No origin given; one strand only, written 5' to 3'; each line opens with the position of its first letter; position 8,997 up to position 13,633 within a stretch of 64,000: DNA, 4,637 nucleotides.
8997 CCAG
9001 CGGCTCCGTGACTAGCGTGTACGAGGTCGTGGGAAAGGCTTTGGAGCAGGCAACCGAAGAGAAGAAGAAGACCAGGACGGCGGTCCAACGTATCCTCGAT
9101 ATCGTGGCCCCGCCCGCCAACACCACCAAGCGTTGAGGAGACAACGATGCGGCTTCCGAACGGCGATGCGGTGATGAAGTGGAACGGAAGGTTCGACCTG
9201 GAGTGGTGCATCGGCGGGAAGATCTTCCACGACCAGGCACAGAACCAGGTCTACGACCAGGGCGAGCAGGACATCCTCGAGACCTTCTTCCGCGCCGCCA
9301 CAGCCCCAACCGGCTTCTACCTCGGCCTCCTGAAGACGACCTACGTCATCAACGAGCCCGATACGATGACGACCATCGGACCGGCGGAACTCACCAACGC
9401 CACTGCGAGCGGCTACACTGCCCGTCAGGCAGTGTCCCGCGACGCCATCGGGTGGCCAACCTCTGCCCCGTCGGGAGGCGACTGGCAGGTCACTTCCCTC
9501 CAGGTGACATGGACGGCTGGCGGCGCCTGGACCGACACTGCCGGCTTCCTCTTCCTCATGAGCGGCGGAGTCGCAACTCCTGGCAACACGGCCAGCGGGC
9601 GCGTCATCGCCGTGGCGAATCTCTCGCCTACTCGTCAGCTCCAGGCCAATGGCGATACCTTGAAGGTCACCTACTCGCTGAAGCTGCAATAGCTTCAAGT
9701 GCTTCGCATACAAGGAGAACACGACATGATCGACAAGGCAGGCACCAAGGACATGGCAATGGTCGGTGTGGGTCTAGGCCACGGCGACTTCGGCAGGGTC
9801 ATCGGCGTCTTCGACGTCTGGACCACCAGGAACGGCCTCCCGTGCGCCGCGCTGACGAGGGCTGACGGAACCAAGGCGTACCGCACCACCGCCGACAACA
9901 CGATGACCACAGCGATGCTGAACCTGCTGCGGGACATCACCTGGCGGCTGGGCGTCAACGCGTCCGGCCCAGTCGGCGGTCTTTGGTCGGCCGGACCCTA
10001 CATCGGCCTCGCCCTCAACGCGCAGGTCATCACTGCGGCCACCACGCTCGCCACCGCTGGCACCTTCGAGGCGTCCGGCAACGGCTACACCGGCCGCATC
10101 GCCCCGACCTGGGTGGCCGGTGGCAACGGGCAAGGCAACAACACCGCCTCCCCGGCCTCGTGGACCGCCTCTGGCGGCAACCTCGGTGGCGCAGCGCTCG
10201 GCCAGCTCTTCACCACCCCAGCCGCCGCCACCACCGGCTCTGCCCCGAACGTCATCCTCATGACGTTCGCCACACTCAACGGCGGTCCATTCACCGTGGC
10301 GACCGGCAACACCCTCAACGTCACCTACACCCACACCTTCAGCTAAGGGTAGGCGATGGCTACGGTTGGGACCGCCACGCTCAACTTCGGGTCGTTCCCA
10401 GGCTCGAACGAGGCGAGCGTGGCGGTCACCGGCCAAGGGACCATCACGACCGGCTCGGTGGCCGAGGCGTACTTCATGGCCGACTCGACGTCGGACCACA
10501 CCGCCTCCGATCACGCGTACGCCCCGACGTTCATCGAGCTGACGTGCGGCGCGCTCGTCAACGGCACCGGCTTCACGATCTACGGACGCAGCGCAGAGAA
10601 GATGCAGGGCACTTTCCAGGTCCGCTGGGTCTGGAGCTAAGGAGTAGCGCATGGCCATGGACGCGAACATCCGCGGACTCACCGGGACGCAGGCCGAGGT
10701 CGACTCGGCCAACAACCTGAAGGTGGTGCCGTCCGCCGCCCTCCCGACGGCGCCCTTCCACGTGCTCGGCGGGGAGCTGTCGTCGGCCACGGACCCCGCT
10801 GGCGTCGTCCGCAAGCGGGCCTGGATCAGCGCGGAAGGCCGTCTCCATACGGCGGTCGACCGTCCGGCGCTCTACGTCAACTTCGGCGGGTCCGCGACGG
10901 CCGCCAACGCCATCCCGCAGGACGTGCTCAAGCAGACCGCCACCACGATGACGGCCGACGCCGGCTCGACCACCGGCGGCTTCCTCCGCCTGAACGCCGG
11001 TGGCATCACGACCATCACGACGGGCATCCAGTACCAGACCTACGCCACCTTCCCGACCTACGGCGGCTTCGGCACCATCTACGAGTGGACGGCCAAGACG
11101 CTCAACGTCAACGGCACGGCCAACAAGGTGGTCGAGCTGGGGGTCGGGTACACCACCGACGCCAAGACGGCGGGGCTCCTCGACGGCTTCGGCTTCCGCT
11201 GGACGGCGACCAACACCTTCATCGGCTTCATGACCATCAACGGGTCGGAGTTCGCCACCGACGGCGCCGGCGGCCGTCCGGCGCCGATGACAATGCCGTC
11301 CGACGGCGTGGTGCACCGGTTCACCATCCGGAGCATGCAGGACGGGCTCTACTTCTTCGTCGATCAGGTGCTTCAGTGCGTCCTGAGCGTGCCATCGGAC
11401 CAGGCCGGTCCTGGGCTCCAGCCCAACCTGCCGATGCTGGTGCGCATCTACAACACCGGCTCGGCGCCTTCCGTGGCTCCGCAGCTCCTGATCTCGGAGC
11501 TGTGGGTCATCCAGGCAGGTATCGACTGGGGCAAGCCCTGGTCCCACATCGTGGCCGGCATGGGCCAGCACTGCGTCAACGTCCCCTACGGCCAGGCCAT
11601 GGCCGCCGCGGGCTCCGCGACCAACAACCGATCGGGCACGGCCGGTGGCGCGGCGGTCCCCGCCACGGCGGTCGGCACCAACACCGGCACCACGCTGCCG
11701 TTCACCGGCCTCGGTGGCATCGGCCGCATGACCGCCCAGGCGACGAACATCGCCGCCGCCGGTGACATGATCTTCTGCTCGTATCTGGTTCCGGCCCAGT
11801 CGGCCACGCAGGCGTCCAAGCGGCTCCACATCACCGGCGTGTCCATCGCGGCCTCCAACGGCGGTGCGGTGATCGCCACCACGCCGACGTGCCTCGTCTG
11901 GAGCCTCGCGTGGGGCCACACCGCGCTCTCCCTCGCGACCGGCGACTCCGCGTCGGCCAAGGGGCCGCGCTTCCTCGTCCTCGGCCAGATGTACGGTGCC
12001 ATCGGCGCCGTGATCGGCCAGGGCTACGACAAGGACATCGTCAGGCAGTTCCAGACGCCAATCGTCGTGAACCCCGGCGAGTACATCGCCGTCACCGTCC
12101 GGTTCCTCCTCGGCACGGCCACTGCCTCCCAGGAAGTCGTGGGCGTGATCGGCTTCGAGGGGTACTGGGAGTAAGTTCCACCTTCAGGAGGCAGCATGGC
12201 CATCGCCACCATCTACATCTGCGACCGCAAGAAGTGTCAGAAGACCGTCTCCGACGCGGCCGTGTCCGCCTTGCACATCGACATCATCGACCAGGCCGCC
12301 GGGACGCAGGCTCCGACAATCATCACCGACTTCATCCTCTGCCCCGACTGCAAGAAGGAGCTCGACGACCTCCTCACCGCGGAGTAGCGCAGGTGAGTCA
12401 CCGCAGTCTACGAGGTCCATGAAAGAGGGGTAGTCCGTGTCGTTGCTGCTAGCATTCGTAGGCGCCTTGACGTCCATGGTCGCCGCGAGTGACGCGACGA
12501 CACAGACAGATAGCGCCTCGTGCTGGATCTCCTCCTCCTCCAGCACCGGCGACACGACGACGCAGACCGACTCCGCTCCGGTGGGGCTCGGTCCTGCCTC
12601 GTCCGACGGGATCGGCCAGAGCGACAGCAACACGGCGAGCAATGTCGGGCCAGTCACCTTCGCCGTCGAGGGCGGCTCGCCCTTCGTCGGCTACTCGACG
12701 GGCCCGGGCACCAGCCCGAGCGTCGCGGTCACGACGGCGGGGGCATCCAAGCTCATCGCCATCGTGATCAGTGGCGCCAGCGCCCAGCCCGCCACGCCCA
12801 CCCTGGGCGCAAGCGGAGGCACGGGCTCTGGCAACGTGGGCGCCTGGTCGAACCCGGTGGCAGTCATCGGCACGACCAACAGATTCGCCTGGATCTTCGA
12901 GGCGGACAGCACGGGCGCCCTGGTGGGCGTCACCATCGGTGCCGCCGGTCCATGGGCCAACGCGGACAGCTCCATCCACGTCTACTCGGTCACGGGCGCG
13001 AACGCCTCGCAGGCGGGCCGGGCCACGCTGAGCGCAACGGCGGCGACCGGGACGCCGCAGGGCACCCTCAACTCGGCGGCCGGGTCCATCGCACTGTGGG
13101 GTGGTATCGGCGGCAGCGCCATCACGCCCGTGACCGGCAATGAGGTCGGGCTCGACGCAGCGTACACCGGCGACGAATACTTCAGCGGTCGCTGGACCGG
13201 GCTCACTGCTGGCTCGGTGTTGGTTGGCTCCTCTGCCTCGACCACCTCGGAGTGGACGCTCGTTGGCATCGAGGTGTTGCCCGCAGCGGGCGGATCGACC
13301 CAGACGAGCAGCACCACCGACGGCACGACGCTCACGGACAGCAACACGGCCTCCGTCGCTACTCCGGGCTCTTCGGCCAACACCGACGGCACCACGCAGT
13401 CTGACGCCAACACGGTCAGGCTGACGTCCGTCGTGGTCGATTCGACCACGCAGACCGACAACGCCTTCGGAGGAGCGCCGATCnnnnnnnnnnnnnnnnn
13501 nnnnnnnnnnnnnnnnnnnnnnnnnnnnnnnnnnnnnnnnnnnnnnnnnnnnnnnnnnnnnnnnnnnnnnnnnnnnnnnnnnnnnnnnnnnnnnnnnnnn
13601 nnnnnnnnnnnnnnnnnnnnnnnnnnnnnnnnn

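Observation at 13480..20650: About 1.35-kb enzymatic domain duplicated between two adjacent giant fibre genes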

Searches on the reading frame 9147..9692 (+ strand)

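Call 10: search_protein_families(library=pfam, proteins=[window:9147-9692:+], max_evalue=0.01)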
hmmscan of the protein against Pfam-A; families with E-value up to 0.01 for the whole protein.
window:9147-9692:+ (181 aa): 0 families

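Call 12: search_protein_families(library=phrogs, proteins=[window:9147-9692:+], max_evalue=0.01)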
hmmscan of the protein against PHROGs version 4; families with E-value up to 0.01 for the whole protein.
window:9147-9692:+ (181 aa): 1 family
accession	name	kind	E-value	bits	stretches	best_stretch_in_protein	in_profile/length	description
phrog_8123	-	unknown function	3.4e-05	24.6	1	30-180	48-190/192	-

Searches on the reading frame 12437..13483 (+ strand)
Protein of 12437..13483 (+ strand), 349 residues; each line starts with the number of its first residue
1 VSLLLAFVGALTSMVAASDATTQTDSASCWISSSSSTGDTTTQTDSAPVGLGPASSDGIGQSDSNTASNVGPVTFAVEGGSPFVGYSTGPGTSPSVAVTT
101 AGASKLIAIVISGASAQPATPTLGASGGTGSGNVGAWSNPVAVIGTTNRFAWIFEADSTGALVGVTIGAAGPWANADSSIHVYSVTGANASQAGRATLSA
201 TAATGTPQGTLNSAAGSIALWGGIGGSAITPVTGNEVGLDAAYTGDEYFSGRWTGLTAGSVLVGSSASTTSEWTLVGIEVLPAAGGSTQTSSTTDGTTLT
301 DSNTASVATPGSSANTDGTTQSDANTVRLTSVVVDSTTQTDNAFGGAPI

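Call 68: search_protein_families(library=pfam, proteins=[window:12437-13483:+], max_evalue=0.1)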
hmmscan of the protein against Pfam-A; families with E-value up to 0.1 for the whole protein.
window:12437-13483:+ (349 aa): 0 families
